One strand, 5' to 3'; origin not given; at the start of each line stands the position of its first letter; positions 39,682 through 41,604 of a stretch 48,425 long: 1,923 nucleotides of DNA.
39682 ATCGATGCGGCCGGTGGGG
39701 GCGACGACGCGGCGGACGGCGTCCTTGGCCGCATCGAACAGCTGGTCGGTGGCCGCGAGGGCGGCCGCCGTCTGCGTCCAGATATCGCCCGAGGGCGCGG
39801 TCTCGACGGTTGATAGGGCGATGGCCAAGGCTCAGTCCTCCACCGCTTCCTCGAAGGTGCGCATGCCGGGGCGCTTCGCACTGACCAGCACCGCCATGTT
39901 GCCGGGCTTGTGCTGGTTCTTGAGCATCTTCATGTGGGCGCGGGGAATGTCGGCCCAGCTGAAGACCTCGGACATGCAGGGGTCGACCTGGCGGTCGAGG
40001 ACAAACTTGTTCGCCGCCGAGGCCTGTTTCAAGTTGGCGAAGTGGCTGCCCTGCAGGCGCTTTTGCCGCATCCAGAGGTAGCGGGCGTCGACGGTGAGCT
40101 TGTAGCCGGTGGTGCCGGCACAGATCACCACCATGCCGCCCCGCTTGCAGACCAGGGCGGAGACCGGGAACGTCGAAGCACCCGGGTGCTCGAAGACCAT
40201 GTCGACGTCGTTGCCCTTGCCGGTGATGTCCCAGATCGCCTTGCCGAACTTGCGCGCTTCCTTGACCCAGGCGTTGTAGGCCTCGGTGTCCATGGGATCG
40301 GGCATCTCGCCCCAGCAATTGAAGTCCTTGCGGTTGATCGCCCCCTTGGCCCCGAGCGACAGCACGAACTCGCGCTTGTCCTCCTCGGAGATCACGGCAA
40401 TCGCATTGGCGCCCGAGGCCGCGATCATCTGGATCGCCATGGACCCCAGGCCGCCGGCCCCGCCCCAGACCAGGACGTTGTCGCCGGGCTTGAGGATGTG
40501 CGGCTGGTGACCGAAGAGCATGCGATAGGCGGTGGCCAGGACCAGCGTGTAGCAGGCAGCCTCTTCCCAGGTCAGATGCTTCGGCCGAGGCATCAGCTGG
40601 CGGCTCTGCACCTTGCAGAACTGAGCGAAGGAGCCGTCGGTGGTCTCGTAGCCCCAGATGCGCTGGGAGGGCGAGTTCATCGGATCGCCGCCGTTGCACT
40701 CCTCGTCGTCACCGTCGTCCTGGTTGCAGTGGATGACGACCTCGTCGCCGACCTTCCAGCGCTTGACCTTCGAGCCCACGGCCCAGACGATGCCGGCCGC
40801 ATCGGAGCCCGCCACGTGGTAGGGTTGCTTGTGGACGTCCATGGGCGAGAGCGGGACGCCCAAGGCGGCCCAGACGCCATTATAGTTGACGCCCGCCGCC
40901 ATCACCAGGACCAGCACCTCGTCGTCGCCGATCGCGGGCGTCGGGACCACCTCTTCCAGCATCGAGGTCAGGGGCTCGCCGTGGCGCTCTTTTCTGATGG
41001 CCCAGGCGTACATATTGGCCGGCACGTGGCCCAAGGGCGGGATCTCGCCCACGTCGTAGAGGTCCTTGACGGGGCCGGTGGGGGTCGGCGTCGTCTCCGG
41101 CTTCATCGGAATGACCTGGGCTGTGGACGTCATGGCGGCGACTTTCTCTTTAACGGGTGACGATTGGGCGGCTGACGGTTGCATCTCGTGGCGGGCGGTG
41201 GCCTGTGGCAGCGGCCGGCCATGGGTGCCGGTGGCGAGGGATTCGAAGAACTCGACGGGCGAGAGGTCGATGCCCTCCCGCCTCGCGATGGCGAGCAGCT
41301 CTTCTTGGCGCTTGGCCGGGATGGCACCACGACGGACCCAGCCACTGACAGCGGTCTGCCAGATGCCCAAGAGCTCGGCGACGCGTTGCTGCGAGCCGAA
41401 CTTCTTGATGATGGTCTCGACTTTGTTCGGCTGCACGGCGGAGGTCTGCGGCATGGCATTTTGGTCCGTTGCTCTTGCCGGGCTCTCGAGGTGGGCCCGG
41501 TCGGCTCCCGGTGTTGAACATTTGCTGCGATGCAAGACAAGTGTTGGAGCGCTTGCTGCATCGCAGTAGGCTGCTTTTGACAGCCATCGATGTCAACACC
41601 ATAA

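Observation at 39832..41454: Cro/YdaS-like HTH ORF reads in frame into crotonyl-CoA carboxylase/reductase with no stop codon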

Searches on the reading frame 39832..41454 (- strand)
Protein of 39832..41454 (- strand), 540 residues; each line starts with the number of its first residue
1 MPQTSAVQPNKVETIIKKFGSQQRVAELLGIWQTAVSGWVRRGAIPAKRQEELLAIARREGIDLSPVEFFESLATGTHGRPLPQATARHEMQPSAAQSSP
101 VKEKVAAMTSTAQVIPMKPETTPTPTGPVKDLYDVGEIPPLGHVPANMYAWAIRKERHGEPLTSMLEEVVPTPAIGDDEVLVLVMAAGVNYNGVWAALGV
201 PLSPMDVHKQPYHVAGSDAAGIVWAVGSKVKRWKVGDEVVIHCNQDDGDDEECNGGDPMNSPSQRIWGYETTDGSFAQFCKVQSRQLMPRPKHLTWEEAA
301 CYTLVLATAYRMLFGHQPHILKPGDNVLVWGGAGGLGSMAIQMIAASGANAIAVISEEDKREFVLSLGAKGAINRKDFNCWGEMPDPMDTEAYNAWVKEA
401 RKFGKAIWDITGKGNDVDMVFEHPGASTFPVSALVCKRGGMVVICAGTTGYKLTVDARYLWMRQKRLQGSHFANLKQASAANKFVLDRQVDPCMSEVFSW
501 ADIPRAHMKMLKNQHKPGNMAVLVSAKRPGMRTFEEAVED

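Call 3: search_protein_families(library=pfam, proteins=[window:39832-41133:-, window:39832-41454:-], max_evalue=1)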
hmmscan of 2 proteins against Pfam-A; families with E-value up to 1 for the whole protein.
window:39832-41133:- (433 aa): 6 families
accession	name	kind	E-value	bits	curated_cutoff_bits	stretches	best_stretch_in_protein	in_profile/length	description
PF00107.32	ADH_zinc_N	-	3.7e-18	66.1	31.8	1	228-373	1-122/129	Zinc-binding dehydrogenase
PF08240.17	ADH_N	-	2.3e-17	63.6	23.5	1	69-184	1-103/104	Alcohol dehydrogenase GroES-like domain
PF13602.12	ADH_zinc_N_2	-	0.00033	22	27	1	307-409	21-129/134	Zinc-binding dehydrogenase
PF08659.16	KR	-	0.00094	19.6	22.6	1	220-254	3-42/180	KR domain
PF00899.27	ThiF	-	0.037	13.6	28.1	1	225-248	27-50/238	ThiF family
PF00106.31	adh_short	-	0.087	12.7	26.6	1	219-262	2-46/195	short chain dehydrogenase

window:39832-41454:- (540 aa): 10 families
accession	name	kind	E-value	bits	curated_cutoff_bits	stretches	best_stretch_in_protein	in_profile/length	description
PF00107.32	ADH_zinc_N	-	6.2e-18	65.4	31.8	1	335-480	1-122/129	Zinc-binding dehydrogenase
PF08240.17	ADH_N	-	3.8e-17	62.9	23.5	1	176-291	1-103/104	Alcohol dehydrogenase GroES-like domain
PF14549.12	P22_Cro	-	1.6e-07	31.4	30.2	1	13-51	3-39/60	DNA-binding transcriptional regulator Cro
PF15943.11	YdaS_toxin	-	2e-06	28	30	1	14-49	3-39/65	Bacterial toxin YdaS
PF13602.12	ADH_zinc_N_2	-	0.00044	21.6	27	1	414-516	21-129/134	Zinc-binding dehydrogenase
PF08659.16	KR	-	0.001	19.5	22.6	1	327-361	3-42/180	KR domain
PF07022.19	Phage_CI_repr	-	0.016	16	22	1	18-64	11-54/65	Bacteriophage CI repressor helix-turn-helix domain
PF00899.27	ThiF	-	0.046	13.3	28.1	1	332-355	27-50/238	ThiF family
PF12728.13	HTH_17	-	0.12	13.1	27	1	25-49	7-31/51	Helix-turn-helix domain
PF00106.31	adh_short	-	0.12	12.3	26.6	1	326-369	2-46/195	short chain dehydrogenase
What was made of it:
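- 39835..41082 (-): Crotonyl-CoA carboxylase/reductase catalytic body (residues 125-540). Call 3 (ADH_N, ADH_zinc_N).
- On Crotonyl-CoA carboxylase/reductase (TIGR01751 equivalog): Pfam ADH_N 63.6 bits and ADH_zinc_N 66.1 bits (call 3).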

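Call 4: search_protein_families(library=ncbifam, proteins=[window:39832-41133:-], max_evalue=1)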
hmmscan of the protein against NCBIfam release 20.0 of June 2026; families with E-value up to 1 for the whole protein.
window:39832-41133:- (433 aa): 30 families (the best 25 are shown)
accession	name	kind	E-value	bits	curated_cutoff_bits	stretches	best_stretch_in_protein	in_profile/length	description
TIGR01751.1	crot-CoA-red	equivalog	6.5e-187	621.1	378.55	1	36-427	3-397/398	crotonyl-CoA carboxylase/reductase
TIGR02824.1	quinone_pig3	subfamily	1.1e-38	133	296.8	2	165-408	90-317/325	putative NAD(P)H quinone oxidoreductase, PIG3 family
NF010344.0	PRK13771.1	subfamily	1.1e-32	113.4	349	2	59-271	15-216/334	putative alcohol dehydrogenase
NF041172.1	AcrlCoa_red_Thmprot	equivalog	5.1e-28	98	500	2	60-260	16-206/334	acryloyl-CoA reductase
TIGR02823.1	oxido_YhdH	subfamily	2.2e-23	82.6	297.25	2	163-288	91-215/324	acrylyl-CoA reductase family protein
TIGR02817.1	adh_fam_1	subfamily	5.4e-20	72.1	284.05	2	164-268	93-201/336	zinc-binding alcohol dehydrogenase family protein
NF041097.1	keto_inos_dh_IolM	equivalog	1.5e-19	70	450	1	63-363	45-334/389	scyllo-inosose 3-dehydrogenase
NF047908.1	AldhRedAhr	equivalog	3.1e-16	59.2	470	1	68-282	26-231/335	NADPH-dependent aldehyde reductase Ahr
NF008024.0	PRK10754.1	subfamily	7.4e-16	58.1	348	2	163-270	89-194/327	NADPH:quinone reductase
NF051456.1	acrylyl_AcuI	equivalog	5.5e-15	55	440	1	163-288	92-215/325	acrylyl-CoA reductase (NADPH)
TIGR03989.1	Rxyl_3153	subfamily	1.1e-14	54.5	440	2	166-268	138-238/370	NDMA-dependent alcohol dehydrogenase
TIGR00692.1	tdh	equivalog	1.4e-14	53.9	458.35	1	63-284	16-229/340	L-threonine 3-dehydrogenase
NF006940.0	PRK09422.1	equivalog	1.4e-14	53.8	344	1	96-272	44-217/338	alcohol dehydrogenase AdhP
TIGR03201.1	dearomat_had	equivalog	1.5e-14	53.9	338.65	1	55-278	8-226/349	6-hydroxycyclohex-1-ene-1-carbonyl-CoA dehydrogenase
NF003808.0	PRK05396.1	equivalog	1e-13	50.9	380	1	62-274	17-221/341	L-threonine 3-dehydrogenase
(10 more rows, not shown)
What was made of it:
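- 39835..41082 (-): Call 4 (TIGR01751 621 bits against 378).
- On Crotonyl-CoA carboxylase/reductase (TIGR01751 equivalog): 621.1 bits against a cutoff of 378.55, covering model positions 3-397 of 398 (call 4).
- Closest known: Phage Cro proteins of the all-alpha class. Same: Sequence-family membership exceeds the curated cutoffs (calls 3, 4).
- Checked: Residues 108-540 hit TIGR01751 crotonyl-CoA carboxylase/reductase (621 bits, cutoff 378) (call 4).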

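Call 13: find_related_loci(query=window:39832-41454:-, collection=genome_contigs, flank=4000)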
Query window:39832-41454:- (540 aa) in genome_contigs; peptide patterns used: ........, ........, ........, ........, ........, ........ (x = any residue, [..] = any of these).
598 stretches matched a pattern (row limit reached: there are more); 510 encode a relative of the query (tblastn E <= 1e-3); the best 80 are kept; 80 distinct loci.
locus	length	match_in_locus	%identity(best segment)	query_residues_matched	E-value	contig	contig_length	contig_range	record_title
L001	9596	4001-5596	82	3-539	0e+0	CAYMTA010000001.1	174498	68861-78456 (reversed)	MAG TPA_asm: uncultured Geminicoccaceae bacterium isolate SRP329715_co2_36 genome assembly, contig: NODE_154_length_1744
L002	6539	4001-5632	82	13-540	0e+0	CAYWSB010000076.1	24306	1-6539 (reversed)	MAG TPA_asm: uncultured Geminicoccaceae bacterium isolate SRP304446_co1_79 genome assembly, contig: NODE_1414_length_243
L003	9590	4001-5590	82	3-539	0e+0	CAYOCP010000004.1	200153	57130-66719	MAG TPA_asm: uncultured Geminicoccaceae bacterium isolate binchicken_co88_481 genome assembly, contig: NODE_13_length_20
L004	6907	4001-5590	83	6-540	0e+0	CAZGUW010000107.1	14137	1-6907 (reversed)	MAG TPA_asm: uncultured Geminicoccaceae bacterium isolate SRP334346_co1_7 genome assembly, contig: NODE_3545_length_1413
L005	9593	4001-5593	82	3-539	0e+0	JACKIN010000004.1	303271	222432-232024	MAG: Geminicoccaceae bacterium isolate HK-STAS-PROT-11 HK-STAS-PROT-11_4, whole genome shotgun sequence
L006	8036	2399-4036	80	5-540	0e+0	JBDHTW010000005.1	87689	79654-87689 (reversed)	MAG: Geminicoccaceae bacterium isolate AS-MICRO-3CA.53 NODE_794_length_87689_cov_23.283882, whole genome shotgun sequenc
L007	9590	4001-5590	82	5-539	0e+0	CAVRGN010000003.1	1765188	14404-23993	MAG: uncultured Alphaproteobacteria bacterium isolate MFD05442.bin.1.324 genome assembly, contig: contig_32709, whole ge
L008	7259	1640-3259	80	10-540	0e+0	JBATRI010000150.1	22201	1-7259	MAG: Geminicoccaceae bacterium isolate MFD10500_ilm_asm_bin22 k127_212264, whole genome shotgun sequence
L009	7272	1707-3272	81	10-540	0e+0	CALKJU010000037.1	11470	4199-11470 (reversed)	MAG: uncultured Alphaproteobacteria bacterium isolate N1_Bin_METABAT__107_1 genome assembly, contig: c_000000980301, who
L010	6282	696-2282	79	6-540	0e+0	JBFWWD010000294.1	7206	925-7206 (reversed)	MAG: Geminicoccaceae bacterium isolate CA_2019_TPBS_109 NODE_38423_length_7206_cov_4.485944_TPBS, whole genome shotgun s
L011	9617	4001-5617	77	5-539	0e+0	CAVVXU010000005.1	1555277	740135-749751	MAG: uncultured Alphaproteobacteria bacterium isolate MFD05442.bin.2.315 genome assembly, contig: contig_2561, whole gen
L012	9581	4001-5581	79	6-540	0e+0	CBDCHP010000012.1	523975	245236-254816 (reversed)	MAG: Geminicoccaceae bacterium isolate 44459c5e-091d-4575-a5e1-810f64e7e4a0 genome assembly, contig: contig_12, whole ge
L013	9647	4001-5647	78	5-540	0e+0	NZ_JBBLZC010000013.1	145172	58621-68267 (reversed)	Benzoatithermus flavus strain SYSU G07066 NODE_13_length_145172_cov_166.989593, whole genome shotgun sequence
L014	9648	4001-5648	80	2-539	0e+0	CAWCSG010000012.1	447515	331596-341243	MAG: uncultured Alphaproteobacteria bacterium isolate MFD05442.bin.1.422 genome assembly, contig: contig_3417, whole gen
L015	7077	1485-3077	73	5-539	0e+0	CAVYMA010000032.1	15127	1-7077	MAG: uncultured Alphaproteobacteria bacterium isolate MFD09730.bin.3.121 genome assembly, contig: contig_49274, whole ge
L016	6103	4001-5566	70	10-539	0e+0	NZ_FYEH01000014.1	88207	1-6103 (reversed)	Arboricoccus pini strain B29T1, whole genome shotgun sequence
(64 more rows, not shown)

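Call 29: list_cluster_members(proteins=[window:39832-41454:-, window:39832-41133:-, window:39835-41535:-])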
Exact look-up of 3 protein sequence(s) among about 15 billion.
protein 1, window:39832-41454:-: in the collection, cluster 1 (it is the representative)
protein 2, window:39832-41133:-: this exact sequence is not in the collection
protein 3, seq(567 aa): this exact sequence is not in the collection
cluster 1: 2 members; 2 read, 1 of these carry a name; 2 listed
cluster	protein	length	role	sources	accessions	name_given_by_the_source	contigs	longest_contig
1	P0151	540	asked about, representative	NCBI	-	-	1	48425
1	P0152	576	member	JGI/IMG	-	crotonyl-CoA carboxylase/reductase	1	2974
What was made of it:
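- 39832..41454 (-): Single ORF encoding the 540-aa HTH-linker-Ccr fusion (stop TGA at 39832-39834). An alternative start is GTG 41436, which corresponds to the ATG used by most relatives. Call 29 shows the 540-aa form is the called protein.
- Checked: The 540-aa form is also the protein already called on this contig in the public collection (call 29).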
